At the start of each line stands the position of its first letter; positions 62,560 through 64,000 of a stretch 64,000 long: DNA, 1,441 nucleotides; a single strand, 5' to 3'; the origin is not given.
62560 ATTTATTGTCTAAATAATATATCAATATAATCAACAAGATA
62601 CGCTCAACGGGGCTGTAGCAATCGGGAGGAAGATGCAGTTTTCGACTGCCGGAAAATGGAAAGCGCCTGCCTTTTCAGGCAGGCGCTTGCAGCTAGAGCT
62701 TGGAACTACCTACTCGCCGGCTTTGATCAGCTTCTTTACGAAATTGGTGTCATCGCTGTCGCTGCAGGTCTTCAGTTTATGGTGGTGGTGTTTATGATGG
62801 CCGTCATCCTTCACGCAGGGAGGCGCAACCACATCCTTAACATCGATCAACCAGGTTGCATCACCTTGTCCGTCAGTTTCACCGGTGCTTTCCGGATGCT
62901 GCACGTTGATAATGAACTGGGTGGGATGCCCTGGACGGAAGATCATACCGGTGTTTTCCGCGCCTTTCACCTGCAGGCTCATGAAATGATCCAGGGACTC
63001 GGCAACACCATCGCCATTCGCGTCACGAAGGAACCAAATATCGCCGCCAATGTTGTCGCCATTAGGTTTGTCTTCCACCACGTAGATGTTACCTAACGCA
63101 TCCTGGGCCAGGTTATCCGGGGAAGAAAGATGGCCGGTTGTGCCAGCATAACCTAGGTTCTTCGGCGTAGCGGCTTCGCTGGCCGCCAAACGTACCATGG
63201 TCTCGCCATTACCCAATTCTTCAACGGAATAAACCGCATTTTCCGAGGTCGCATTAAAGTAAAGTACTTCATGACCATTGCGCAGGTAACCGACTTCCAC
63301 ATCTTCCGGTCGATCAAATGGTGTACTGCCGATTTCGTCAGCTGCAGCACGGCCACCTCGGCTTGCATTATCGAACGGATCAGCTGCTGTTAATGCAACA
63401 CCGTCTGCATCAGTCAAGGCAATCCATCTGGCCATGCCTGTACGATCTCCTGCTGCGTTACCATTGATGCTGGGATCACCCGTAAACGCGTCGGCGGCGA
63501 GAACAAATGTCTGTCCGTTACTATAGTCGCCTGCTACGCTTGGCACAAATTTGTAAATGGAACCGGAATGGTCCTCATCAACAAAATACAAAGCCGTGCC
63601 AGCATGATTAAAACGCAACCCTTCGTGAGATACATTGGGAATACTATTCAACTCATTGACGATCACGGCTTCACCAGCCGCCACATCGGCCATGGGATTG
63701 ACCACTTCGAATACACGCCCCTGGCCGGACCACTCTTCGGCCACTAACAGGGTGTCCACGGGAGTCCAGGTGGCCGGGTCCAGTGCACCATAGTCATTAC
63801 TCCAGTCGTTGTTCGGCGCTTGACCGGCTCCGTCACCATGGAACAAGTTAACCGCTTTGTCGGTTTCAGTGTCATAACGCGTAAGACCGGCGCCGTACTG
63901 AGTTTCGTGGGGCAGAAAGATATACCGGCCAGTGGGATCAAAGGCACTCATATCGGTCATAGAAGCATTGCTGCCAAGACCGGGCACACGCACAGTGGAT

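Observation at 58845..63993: Envelope gene cluster: C39-like peptidase-TPR lipoprotein with small partner, DUF11 adhesin-like protein and His-tailed PhoX-like protein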

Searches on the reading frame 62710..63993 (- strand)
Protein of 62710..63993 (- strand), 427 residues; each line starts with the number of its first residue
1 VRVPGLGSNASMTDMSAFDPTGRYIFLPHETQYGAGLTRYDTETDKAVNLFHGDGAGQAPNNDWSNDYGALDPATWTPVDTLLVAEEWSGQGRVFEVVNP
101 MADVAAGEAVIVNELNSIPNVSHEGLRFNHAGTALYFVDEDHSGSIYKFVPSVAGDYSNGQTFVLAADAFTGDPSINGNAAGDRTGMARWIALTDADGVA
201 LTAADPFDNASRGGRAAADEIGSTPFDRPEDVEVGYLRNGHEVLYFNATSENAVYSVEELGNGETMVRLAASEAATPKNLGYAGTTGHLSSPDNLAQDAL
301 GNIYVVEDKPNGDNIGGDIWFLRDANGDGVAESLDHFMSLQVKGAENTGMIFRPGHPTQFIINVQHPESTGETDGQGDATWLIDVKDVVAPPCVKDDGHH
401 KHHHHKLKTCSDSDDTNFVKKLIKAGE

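Call 3: search_protein_families(library=pfam, proteins=[window:62710-63993:-], max_evalue=0.01)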
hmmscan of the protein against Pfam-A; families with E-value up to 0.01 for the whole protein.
window:62710-63993:- (427 aa): 1 family
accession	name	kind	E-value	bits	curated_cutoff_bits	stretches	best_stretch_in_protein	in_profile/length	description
PF05787.19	PhoX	-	1.2e-16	61.4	24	1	85-367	207-514/515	Alkaline phosphatase PhoX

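Call 4: search_protein_families(library=ncbifam, proteins=[window:62710-63993:-], max_evalue=0.01)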
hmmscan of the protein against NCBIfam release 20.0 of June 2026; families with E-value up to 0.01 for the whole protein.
window:62710-63993:- (427 aa): 0 families
